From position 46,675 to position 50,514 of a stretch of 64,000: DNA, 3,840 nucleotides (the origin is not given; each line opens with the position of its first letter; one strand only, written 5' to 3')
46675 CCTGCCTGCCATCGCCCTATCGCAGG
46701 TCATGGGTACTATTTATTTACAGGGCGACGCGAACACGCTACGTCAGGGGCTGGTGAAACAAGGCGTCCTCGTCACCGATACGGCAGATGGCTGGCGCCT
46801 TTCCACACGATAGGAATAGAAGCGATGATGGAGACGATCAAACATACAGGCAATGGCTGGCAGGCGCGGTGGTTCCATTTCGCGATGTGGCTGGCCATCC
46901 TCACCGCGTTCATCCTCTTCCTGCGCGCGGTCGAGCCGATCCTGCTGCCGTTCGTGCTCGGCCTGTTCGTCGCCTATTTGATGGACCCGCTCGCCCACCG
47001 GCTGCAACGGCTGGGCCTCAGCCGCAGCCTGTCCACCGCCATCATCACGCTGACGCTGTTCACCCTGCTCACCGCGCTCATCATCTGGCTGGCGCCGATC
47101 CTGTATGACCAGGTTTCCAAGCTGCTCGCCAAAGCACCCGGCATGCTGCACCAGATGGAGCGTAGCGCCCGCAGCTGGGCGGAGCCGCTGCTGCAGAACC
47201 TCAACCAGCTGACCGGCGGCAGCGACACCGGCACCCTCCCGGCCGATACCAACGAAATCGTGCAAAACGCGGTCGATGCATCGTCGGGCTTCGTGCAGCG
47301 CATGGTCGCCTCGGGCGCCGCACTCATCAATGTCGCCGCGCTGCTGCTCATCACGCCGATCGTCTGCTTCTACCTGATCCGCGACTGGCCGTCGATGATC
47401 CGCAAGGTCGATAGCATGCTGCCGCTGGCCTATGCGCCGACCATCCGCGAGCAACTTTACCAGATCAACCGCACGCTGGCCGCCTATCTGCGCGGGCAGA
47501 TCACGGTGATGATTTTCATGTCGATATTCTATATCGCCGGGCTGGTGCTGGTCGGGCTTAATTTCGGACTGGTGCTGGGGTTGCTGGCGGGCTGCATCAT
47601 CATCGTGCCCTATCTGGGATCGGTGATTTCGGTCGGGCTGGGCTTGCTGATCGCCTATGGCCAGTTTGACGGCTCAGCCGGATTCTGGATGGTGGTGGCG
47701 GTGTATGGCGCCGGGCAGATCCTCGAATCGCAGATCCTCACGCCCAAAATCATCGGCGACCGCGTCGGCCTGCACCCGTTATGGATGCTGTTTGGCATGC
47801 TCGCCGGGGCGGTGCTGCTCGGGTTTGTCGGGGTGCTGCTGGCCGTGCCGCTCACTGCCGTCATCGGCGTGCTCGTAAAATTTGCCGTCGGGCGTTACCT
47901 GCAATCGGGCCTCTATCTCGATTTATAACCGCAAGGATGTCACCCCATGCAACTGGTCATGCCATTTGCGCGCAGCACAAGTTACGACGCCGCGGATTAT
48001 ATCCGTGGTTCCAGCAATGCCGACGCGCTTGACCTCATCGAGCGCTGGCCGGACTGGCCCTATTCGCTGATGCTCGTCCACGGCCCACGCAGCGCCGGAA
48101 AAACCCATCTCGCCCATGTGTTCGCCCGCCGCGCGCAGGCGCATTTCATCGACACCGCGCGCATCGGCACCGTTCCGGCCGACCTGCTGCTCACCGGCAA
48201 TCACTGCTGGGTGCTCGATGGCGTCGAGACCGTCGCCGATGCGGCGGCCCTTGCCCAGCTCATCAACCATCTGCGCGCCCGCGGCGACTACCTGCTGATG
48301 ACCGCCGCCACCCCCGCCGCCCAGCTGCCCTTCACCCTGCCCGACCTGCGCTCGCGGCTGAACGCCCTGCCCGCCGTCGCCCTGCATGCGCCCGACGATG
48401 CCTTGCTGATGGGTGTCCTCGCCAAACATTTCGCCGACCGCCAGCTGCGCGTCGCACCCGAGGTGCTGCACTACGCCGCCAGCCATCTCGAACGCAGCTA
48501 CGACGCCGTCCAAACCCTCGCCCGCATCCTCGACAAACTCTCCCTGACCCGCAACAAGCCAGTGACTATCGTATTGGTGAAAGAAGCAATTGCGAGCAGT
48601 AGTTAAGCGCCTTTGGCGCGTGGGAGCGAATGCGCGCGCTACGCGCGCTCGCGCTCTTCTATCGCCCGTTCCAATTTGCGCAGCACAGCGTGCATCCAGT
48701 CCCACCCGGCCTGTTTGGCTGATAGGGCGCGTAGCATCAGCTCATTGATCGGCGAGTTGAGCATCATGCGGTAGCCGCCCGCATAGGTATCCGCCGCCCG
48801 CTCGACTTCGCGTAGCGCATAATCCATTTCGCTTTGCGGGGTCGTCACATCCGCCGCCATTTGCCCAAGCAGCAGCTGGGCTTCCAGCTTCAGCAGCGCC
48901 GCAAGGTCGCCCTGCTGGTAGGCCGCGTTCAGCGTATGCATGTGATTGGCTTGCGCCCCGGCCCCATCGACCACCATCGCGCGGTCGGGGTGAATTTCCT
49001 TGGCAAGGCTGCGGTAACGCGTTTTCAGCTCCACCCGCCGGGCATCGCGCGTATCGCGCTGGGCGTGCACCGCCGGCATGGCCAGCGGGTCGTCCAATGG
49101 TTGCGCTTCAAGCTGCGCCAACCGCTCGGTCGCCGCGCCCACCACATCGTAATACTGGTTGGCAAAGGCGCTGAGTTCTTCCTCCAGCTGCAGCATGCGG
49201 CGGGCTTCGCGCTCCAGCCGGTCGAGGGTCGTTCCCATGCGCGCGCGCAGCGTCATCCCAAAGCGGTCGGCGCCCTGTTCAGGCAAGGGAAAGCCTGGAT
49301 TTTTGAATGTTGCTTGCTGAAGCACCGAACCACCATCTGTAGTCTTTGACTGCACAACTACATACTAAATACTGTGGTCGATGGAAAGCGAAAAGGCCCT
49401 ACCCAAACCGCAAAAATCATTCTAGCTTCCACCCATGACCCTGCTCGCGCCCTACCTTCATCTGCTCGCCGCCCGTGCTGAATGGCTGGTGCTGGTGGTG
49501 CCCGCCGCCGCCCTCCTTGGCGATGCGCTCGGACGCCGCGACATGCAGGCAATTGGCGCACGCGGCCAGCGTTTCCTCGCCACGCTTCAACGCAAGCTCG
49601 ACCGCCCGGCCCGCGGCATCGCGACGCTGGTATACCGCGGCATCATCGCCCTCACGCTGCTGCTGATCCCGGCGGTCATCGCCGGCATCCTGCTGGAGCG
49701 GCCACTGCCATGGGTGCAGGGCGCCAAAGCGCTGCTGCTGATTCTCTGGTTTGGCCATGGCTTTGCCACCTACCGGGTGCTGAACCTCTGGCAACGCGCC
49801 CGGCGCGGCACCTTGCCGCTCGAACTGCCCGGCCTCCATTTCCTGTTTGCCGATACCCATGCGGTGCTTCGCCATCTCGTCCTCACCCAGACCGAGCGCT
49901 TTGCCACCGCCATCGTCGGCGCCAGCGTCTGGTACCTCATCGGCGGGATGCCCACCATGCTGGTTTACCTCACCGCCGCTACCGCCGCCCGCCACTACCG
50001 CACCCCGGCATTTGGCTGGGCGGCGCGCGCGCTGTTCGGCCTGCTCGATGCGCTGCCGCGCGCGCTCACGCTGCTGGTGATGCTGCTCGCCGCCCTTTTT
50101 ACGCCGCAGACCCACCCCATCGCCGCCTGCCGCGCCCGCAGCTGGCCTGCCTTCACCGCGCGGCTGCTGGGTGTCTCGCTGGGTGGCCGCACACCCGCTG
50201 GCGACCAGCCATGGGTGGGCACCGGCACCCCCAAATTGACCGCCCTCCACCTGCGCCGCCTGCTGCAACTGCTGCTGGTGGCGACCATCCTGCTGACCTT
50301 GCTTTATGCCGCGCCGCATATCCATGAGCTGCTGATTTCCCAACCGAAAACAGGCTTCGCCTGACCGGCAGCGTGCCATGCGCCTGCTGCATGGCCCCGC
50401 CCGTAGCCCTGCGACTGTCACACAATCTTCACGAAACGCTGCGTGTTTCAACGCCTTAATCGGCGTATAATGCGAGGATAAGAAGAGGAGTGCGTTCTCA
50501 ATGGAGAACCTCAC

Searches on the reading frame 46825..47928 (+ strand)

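Call 12: search_protein_families(library=pfam, proteins=[window:46825-47928:+], max_evalue=0.001)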
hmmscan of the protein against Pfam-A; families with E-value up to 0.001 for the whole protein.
window:46825-47928:+ (367 aa): 1 family
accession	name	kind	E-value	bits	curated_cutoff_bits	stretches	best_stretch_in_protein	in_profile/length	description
PF01594.21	AI-2E_transport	-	3.2e-60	204.5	34.3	1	19-352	4-324/327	AI-2E family transporter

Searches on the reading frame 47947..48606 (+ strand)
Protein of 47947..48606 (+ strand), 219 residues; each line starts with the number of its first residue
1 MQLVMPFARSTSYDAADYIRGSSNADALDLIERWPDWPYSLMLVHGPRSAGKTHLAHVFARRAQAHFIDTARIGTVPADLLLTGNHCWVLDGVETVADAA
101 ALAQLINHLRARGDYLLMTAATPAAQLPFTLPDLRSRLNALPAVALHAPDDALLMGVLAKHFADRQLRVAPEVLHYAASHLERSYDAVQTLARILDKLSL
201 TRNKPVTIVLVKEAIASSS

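Call 12: search_protein_families(library=pfam, proteins=[window:47947-48606:+], max_evalue=0.001)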
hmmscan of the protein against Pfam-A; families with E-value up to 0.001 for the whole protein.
window:47947-48606:+ (219 aa): 2 families
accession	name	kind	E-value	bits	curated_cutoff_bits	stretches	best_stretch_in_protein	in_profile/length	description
PF22688.2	Hda_lid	-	1.2e-06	28.9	27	1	156-214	6-64/65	Hda, lid domain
PF13191.12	AAA_16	-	0.00013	23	32.6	1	40-156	25-104/167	AAA ATPase domain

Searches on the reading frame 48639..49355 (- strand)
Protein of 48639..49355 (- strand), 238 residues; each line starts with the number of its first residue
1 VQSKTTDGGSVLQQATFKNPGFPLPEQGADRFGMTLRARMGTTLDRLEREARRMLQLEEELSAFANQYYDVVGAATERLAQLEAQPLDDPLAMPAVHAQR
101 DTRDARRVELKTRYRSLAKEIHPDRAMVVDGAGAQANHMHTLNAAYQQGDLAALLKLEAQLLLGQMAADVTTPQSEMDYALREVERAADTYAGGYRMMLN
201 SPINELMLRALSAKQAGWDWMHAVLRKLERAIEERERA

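Call 12: search_protein_families(library=pfam, proteins=[window:48639-49355:-], max_evalue=0.001)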
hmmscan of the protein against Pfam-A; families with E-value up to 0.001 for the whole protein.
window:48639-49355:- (238 aa): 1 family
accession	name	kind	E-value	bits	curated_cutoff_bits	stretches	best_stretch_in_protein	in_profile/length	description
PF00226.36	DnaJ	-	7.3e-05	23.2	27.8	1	103-147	10-51/63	DnaJ domain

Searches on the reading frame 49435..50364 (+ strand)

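Call 12: search_protein_families(library=pfam, proteins=[window:49435-50364:+], max_evalue=0.001)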
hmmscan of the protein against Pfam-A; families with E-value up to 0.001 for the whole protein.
window:49435-50364:+ (309 aa): 1 family
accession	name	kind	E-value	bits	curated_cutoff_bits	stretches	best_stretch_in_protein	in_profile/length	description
PF03186.18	CobD_Cbib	-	2.1e-07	31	34.4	1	63-279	41-281/282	CobD/Cbib protein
